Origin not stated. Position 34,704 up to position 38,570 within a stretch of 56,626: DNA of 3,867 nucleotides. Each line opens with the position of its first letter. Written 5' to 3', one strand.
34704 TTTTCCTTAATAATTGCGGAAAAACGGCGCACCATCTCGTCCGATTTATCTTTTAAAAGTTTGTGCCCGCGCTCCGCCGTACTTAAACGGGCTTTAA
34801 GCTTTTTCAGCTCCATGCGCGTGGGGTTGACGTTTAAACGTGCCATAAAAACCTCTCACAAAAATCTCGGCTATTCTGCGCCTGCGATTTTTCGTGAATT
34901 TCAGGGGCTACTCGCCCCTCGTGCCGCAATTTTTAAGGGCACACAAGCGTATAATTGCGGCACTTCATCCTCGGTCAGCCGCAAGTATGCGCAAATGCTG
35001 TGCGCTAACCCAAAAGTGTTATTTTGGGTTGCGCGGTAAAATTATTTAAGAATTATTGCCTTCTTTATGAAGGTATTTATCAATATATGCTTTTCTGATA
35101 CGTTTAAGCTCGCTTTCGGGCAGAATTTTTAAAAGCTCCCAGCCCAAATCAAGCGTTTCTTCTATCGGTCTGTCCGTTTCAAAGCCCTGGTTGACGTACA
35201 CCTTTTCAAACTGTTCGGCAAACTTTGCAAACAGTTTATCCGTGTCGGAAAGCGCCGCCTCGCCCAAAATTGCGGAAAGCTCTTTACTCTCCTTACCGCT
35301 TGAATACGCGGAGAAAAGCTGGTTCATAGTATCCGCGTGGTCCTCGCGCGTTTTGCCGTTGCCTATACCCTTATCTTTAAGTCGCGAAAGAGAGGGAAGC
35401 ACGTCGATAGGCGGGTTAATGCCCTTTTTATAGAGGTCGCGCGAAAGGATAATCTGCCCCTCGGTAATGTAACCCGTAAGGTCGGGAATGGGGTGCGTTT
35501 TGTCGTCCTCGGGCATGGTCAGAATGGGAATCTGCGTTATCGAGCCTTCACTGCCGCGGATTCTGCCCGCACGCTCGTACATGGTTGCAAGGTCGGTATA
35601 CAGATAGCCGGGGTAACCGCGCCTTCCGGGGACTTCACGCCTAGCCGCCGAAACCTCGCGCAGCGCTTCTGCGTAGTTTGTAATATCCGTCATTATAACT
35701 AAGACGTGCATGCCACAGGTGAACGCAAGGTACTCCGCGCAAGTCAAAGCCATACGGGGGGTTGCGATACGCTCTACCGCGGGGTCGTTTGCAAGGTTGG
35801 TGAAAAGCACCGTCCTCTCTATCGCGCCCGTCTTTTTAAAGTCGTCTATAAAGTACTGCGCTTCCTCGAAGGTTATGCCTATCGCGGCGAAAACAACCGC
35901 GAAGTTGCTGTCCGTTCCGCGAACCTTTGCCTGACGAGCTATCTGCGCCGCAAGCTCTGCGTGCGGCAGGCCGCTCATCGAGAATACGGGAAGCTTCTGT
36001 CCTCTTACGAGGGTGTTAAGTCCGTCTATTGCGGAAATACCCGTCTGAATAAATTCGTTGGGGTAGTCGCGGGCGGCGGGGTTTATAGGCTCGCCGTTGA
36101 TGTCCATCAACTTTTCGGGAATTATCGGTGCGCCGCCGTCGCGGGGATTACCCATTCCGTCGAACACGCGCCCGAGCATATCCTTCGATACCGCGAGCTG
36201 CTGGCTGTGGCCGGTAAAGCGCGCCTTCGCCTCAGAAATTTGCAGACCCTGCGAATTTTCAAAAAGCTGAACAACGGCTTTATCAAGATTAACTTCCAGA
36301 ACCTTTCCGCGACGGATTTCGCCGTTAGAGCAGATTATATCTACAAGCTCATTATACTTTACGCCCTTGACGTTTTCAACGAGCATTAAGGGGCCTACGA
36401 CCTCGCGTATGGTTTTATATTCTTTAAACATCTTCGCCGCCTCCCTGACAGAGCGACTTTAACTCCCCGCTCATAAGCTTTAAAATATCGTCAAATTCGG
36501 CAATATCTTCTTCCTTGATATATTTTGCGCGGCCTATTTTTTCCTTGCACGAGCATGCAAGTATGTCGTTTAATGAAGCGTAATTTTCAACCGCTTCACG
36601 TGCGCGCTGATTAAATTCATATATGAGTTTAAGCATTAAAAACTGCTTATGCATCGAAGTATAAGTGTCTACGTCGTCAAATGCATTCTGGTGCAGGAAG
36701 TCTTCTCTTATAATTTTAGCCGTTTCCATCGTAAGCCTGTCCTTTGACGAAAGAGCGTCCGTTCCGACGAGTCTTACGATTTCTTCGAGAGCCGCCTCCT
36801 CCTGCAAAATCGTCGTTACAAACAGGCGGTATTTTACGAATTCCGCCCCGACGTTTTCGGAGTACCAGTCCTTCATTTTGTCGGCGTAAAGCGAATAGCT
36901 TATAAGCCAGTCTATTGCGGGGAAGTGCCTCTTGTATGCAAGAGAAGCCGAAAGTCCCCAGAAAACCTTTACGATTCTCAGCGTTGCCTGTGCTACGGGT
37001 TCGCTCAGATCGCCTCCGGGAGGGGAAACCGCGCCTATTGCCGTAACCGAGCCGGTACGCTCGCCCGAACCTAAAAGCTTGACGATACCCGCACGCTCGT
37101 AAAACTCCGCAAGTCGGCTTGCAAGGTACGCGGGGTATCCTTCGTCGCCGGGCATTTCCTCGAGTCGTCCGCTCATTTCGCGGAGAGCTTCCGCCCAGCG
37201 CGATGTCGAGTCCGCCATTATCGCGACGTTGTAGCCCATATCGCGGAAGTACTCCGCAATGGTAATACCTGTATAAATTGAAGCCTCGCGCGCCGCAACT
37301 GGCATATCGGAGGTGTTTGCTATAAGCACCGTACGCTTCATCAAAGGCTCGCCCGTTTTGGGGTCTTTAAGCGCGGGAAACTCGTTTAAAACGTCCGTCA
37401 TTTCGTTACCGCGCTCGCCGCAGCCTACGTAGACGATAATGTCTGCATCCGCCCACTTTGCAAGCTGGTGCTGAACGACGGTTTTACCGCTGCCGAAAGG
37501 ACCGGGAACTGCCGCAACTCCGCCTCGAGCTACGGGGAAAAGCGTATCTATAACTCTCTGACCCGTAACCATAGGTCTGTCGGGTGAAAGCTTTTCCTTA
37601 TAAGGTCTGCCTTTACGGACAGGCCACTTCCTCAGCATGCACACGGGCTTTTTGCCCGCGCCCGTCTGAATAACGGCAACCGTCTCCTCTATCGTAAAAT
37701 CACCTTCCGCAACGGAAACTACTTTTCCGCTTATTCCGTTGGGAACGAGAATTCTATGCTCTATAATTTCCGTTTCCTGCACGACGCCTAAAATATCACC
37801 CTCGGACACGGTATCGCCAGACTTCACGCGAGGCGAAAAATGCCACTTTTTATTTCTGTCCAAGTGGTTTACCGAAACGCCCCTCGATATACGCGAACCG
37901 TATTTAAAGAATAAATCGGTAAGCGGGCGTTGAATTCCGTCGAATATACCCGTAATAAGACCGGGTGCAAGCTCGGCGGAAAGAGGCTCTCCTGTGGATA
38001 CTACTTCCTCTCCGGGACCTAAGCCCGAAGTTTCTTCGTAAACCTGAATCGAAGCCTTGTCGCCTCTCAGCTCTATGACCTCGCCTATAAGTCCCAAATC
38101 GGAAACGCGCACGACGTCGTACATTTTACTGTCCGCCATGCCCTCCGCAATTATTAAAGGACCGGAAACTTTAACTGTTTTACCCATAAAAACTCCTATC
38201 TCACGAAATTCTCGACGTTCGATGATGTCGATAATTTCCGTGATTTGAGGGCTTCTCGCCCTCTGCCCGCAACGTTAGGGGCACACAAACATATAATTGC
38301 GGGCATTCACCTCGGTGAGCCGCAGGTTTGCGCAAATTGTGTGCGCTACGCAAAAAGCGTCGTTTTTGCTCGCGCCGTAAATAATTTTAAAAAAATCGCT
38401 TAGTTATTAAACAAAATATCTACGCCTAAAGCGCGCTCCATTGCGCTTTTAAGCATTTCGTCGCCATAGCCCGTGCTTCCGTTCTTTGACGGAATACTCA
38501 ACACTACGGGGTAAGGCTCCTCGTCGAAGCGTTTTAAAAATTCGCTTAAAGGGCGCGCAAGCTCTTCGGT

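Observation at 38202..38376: Multi-hairpin ~175-nt repeat family with compensatory stem substitutions (reference copy, inside the V-ATPase operon)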

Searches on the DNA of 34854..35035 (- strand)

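Call 45: build_rna_model(alignment_id=A4, structure=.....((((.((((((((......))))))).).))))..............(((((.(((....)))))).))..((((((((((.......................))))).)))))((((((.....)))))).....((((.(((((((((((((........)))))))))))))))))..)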
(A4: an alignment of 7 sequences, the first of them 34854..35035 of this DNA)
Model R1 built from alignment A4 (7 sequences, 187 columns); structure: as given.
model positions 180; base pairs 53; branch points 4; effective number of sequences 1.25; information 0.59 bits per position. Calibrated on 0.2 Mb of random sequence (short: E-values are rough).
structure used (alignment columns):
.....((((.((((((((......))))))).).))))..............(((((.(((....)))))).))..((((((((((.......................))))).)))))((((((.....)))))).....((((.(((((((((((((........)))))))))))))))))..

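Call 46: search_with_rna_model(model_id=R1, sources=[window, L001, L003, L004, L005, L006, L007, L009, L010, L011, L012, L013, L014], max_evalue=1, make_alignment=true)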
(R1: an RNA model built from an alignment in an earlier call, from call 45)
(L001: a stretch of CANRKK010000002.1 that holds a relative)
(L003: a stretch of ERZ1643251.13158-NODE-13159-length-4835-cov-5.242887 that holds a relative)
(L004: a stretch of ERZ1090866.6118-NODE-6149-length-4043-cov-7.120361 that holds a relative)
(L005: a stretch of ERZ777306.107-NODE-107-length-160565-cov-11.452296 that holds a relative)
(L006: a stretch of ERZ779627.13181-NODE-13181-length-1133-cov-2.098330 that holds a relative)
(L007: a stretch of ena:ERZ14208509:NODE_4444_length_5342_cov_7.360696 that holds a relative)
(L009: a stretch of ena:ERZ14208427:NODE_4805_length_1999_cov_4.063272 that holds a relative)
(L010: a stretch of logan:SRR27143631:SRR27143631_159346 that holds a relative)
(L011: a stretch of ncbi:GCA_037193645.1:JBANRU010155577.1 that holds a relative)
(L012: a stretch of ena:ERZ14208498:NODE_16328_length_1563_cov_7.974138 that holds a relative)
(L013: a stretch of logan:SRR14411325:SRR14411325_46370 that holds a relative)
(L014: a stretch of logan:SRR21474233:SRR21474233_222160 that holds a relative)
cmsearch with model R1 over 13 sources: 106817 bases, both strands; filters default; matches with E-value up to 1: 22.
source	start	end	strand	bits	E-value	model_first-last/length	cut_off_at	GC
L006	686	863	-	197.4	3.4e-62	1-180/180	no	0.48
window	38199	38377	-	195.1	1.9e-61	1-180/180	no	0.53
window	55145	55323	+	191.5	2.7e-60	1-180/180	no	0.47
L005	7320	7499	+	188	3.8e-59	1-180/180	no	0.46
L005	7514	7693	+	188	3.8e-59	1-180/180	no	0.46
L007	1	178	+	187.2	7.1e-59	1-180/180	no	0.49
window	34854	35036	-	170.5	1.8e-53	1-180/180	no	0.51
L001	7467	7643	-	170.4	2e-53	1-180/180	no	0.5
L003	423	580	+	109.8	8.7e-34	1-180/180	no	0.54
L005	7129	7305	+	108.4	2.5e-33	1-180/180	no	0.42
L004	3188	3364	+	103.1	1.3e-31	1-180/180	no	0.53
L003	1019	1197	+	90.6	1.5e-27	1-180/180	no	0.53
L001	7745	7893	-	43.3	3.3e-12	1-180/180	no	0.56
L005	7197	7356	-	19.2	0.00022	1-180/180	no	0.43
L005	7391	7550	-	19.2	0.00023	1-180/180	no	0.43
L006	828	914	+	19.1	0.00025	1-180/180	no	0.36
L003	1023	1192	-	16.7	0.0015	1-180/180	no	0.55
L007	1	36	-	15.5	0.0035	1-36/180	3'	0.44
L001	7611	7791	+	14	0.011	1-180/180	no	0.47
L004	660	758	-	11.6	0.065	1-180/180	no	0.39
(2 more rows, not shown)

Alignment A5: 22 matches aligned to the model, 295 columns, each read 5' to 3' on its own strand. Consensus structure (alignment columns), stored with it:
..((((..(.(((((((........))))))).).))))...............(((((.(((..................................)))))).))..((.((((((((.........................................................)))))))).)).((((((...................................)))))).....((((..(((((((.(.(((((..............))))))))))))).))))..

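Call 47: search_with_rna_model(model_id=R1, sources=[window, L001, L003, L004, L005, L006, L007], max_evalue=1e-10, make_alignment=true, show_alignments=0)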
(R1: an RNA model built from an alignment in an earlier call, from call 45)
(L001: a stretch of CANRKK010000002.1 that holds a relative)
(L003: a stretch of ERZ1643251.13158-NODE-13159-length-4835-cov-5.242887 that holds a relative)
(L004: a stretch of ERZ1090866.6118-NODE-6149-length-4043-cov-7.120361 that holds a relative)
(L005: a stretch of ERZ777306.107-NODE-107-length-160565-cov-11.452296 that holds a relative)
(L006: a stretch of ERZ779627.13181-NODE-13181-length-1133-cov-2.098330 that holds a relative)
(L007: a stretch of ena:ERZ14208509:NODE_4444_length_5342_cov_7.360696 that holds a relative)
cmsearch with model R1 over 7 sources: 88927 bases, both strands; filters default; matches with E-value up to 1e-10: 13.
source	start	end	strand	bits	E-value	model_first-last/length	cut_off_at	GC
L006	686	863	-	197.4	2.8e-62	1-180/180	no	0.48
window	38199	38377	-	195.1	1.6e-61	1-180/180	no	0.53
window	55145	55323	+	191.5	2.2e-60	1-180/180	no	0.47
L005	7320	7499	+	188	3.2e-59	1-180/180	no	0.46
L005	7514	7693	+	188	3.2e-59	1-180/180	no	0.46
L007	1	178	+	187.2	5.9e-59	1-180/180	no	0.49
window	34854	35036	-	170.5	1.5e-53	1-180/180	no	0.51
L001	7467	7643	-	170.4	1.7e-53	1-180/180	no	0.5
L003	423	580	+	109.8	7.3e-34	1-180/180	no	0.54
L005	7129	7305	+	108.4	2.1e-33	1-180/180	no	0.42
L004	3188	3364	+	103.1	1.1e-31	1-180/180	no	0.53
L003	1019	1197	+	90.6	1.3e-27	1-180/180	no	0.53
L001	7745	7893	-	43.3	2.8e-12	1-180/180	no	0.56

Alignment A6: 13 matches aligned to the model, 217 columns, each read 5' to 3' on its own strand. Consensus structure (alignment columns), stored with it:
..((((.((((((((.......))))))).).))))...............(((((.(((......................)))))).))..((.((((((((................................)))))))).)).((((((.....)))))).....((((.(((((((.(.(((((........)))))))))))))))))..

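Call 65: search_with_rna_model(model_id=R1, sources=[L015, L016, L017, L018, L019], max_evalue=1, show_alignments=2)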
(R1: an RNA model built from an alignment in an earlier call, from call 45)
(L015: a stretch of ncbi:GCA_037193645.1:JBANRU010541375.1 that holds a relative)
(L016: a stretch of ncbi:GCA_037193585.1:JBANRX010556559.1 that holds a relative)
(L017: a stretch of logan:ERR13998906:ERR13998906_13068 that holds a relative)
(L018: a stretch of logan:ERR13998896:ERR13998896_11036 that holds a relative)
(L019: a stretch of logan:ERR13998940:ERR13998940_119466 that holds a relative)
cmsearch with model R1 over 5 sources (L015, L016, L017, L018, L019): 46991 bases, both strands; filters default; matches with E-value up to 1: 4.
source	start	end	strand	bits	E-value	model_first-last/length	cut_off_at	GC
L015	9898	9960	+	8.8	0.24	1-180/180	no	0.37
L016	3886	3948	+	8.8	0.24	1-180/180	no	0.37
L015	9859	9933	-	8.4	0.31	1-180/180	no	0.43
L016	3847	3921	-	8.4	0.31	1-180/180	no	0.43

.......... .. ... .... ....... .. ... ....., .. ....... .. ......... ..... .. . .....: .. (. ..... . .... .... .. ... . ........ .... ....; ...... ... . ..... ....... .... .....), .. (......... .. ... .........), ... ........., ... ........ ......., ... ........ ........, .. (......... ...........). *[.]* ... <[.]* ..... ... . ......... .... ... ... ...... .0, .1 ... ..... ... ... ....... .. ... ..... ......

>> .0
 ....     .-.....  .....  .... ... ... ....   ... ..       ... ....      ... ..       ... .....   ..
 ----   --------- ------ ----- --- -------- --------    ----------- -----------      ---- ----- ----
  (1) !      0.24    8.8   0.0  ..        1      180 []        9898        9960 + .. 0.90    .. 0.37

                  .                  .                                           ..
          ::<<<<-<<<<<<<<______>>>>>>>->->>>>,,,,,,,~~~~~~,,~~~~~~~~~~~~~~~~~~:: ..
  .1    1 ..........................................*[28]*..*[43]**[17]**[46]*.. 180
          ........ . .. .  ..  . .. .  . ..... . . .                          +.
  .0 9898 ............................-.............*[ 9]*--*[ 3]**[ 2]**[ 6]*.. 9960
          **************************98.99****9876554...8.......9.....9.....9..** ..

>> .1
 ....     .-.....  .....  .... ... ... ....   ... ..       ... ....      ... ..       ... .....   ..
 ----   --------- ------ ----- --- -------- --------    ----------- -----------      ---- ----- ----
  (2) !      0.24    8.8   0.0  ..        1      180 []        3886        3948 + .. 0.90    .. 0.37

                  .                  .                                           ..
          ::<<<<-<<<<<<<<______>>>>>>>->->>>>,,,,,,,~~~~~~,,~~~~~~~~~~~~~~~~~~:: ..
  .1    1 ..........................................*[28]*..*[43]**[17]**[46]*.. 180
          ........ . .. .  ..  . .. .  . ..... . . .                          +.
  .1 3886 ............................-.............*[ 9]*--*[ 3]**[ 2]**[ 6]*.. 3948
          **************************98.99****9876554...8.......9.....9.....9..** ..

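Call 74: search_with_rna_model(model_id=R1, sources=[L020, L021, L022, L023, L024], max_evalue=1)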
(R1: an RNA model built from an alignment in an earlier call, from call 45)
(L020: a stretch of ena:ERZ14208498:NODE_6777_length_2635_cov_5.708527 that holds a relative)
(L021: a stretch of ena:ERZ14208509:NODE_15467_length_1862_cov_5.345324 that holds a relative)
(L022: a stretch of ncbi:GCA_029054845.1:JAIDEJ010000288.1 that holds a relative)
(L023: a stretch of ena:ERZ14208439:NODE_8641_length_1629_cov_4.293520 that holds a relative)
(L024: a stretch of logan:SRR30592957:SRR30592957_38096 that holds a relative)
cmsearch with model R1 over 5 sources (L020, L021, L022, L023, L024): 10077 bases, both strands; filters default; matches with E-value up to 1: 3.
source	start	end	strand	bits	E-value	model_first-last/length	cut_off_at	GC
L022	710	888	+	192.2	1.5e-61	1-180/180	no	0.49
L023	688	866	+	192.2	1.5e-61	1-180/180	no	0.49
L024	2194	2277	+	44.7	1.1e-13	1-180/180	no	0.54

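Call 79: search_with_rna_model(model_id=R1, sources=[window, L001, L003, L004, L005, L006, L007, L022, L024], max_evalue=1e-20, make_alignment=true)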
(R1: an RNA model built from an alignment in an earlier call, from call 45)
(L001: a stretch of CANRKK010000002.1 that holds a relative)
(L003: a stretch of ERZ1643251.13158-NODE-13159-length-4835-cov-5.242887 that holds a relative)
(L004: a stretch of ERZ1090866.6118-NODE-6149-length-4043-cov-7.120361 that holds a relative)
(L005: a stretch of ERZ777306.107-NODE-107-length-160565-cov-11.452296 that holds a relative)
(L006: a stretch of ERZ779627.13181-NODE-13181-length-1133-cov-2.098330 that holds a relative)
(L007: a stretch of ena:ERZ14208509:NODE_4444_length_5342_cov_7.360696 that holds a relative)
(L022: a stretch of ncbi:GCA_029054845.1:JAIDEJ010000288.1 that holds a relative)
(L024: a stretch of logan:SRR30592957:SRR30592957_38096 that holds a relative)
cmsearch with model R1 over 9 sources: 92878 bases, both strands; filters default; matches with E-value up to 1e-20: 13.
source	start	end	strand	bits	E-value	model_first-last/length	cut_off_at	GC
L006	686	863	-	197.4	3e-62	1-180/180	no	0.48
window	38199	38377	-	195.1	1.6e-61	1-180/180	no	0.53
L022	710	888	+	192.2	1.4e-60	1-180/180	no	0.49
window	55145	55323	+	191.5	2.3e-60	1-180/180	no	0.47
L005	7320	7499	+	188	3.3e-59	1-180/180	no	0.46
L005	7514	7693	+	188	3.3e-59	1-180/180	no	0.46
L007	1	178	+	187.2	6.1e-59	1-180/180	no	0.49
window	34854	35036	-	170.5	1.6e-53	1-180/180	no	0.51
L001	7467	7643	-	170.4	1.7e-53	1-180/180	no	0.5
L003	423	580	+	109.8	7.6e-34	1-180/180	no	0.54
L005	7129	7305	+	108.4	2.2e-33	1-180/180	no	0.42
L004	3188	3364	+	103.1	1.2e-31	1-180/180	no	0.53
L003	1019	1197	+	90.6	1.3e-27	1-180/180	no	0.53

Alignment A7: 13 matches aligned to the model, 208 columns, each read 5' to 3' on its own strand. Consensus structure (alignment columns), stored with it:
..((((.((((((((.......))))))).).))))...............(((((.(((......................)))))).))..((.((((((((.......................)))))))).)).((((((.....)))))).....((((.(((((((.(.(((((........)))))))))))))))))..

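Call 92: build_rna_model(alignment_id=A7)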
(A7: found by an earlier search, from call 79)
Model R2 built from alignment A7 (13 sequences, 208 columns); structure: stored with the alignment.
model positions 180; base pairs 53; branch points 4; effective number of sequences 1.76; information 0.59 bits per position. Calibrated on 0.2 Mb of random sequence (short: E-values are rough).
structure used (alignment columns):
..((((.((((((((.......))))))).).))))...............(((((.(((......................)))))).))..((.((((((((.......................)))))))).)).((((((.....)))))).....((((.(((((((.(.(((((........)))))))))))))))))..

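Call 93: search_with_rna_model(model_id=R2, sources=[window, L001, L003, L004, L005, L006, L007, L009, L010, L011, L012, L014, L015, L017, L020, L021, L022, L024], max_evalue=0.1)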
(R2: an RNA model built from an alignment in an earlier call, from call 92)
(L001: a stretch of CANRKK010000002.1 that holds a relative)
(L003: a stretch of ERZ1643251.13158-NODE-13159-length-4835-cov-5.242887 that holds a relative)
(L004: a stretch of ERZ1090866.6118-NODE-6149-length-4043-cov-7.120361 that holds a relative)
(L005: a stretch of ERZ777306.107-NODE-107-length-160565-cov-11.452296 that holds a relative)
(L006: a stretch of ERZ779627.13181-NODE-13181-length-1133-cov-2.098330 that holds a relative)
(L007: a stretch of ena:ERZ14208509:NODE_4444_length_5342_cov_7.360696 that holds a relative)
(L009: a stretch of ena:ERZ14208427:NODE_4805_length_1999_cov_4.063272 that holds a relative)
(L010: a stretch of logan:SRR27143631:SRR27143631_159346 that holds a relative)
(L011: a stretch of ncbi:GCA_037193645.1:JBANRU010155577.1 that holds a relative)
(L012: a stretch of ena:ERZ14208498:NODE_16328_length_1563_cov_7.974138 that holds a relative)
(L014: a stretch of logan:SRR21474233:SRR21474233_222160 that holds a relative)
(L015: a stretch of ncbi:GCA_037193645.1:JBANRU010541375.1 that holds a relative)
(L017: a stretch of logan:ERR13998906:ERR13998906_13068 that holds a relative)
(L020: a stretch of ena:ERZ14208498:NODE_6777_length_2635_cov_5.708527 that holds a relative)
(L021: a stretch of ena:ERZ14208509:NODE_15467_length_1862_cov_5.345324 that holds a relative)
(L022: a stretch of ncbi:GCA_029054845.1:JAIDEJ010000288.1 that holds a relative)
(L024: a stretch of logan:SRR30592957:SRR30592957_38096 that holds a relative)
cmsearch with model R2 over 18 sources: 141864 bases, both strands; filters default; matches with E-value up to 0.1: 17.
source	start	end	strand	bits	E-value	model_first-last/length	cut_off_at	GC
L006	686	863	-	188.6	7.4e-54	1-180/180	no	0.48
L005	7320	7499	+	186.4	3.4e-53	1-180/180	no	0.46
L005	7514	7693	+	186.4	3.4e-53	1-180/180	no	0.46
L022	710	888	+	185.4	6.7e-53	1-180/180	no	0.49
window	55145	55323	+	183.3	2.8e-52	1-180/180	no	0.47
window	38199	38377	-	182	6.5e-52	1-180/180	no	0.53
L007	1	178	+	180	2.6e-51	1-180/180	no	0.49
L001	7467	7643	-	162.9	3e-46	1-180/180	no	0.5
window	34854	35036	-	160.5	1.5e-45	1-180/180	no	0.51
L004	3188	3364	+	150.2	1.7e-42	1-180/180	no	0.53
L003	423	580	+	144.9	6.2e-41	1-180/180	no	0.54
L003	1019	1197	+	133.8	1.2e-37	1-180/180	no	0.53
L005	7129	7305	+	122.3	2.8e-34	1-180/180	no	0.42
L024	2194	2268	+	44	3.8e-11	1-180/180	no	0.52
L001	7745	7893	-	41.2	2.7e-10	1-180/180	no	0.56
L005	7391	7550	-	18.5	0.0013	1-180/180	no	0.43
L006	828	914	+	13.7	0.036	1-180/180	no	0.36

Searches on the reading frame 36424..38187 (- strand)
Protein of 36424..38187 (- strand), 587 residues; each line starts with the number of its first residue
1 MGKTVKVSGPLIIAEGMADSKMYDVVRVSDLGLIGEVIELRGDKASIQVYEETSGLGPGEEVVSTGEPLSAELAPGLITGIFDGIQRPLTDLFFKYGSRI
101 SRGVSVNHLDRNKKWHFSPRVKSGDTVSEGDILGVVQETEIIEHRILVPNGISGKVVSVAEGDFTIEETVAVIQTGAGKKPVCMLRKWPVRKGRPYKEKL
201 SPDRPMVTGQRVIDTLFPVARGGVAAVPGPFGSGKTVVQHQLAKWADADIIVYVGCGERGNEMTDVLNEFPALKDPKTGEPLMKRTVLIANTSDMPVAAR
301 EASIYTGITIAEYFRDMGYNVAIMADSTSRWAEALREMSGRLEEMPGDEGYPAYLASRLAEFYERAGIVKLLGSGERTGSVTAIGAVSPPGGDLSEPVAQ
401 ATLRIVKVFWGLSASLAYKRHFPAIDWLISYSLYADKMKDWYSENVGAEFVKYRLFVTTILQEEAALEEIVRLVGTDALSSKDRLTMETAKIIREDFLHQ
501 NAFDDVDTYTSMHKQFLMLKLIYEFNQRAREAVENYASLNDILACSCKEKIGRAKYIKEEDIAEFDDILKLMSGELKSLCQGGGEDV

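Call 11: search_protein_families(library=pfam, proteins=[window:36424-38187:-])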
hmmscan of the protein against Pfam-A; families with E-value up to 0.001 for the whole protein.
window:36424-38187:- (587 aa): 4 families
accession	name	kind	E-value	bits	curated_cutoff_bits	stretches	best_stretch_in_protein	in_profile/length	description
PF00006.31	ATP-synt_ab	-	3e-77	259.5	29.5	1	209-432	1-213/213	ATP synthase alpha/beta family, nucleotide-binding domain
PF16886.11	ATP-synt_ab_Xtn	-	2.2e-32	111.1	25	1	106-191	1-88/88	ATPsynthase alpha/beta subunit barrel-sandwich domain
PF22919.1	ATP-synt_VA_C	-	5.9e-25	87.7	24.7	1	440-534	2-93/101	C-terminal domain of V and A type ATP synthase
PF02874.29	ATP-synt_ab_N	-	1.9e-15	57.6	20.9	1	5-66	2-69/69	ATP synthase alpha/beta family, beta-barrel domain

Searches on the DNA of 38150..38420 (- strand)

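Call 16: search_rna_families(source=window, start=38150, end=38420, threshold=evalue, max_evalue=10, show_alignments=3)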
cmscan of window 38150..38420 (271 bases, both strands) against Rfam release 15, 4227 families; matches with E-value up to 10: 1.
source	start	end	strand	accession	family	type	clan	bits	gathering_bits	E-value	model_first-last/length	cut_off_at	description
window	38322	38420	-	RF00004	U2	Gene; snRNA; splicing;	CL00006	12.5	46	2.4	63-192/192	5'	U2 spliceosomal RNA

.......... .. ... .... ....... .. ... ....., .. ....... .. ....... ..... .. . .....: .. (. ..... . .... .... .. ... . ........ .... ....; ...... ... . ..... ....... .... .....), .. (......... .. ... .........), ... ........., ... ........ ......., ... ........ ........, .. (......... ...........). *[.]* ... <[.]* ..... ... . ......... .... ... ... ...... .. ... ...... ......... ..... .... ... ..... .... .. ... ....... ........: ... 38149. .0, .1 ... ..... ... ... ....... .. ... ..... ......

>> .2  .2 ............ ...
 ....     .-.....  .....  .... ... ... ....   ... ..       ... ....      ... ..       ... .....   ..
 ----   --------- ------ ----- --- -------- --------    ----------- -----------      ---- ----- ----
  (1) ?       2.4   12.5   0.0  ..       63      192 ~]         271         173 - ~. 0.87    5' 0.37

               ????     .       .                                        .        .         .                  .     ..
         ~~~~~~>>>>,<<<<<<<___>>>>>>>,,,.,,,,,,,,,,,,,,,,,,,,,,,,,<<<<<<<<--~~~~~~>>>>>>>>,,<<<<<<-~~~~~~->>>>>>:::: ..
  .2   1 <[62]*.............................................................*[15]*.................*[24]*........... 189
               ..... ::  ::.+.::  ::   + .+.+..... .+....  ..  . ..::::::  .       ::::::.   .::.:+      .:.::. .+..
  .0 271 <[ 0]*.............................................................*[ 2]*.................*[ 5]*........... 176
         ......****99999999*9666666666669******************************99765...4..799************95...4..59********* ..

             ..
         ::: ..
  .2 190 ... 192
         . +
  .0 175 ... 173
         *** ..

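Call 82: search_dna_similar(query=window:38190-38395:-, collection=plasmids, mode=distant, max_evalue=0.01, max_rows=10)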
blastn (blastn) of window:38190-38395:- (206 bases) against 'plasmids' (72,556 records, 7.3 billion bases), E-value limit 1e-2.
No match.

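Call 83: search_dna_similar(query=window:38190-38395:-, collection=phages, mode=distant, max_evalue=0.01, max_rows=10)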
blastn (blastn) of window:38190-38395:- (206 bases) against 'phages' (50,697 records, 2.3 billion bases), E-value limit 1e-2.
No match.
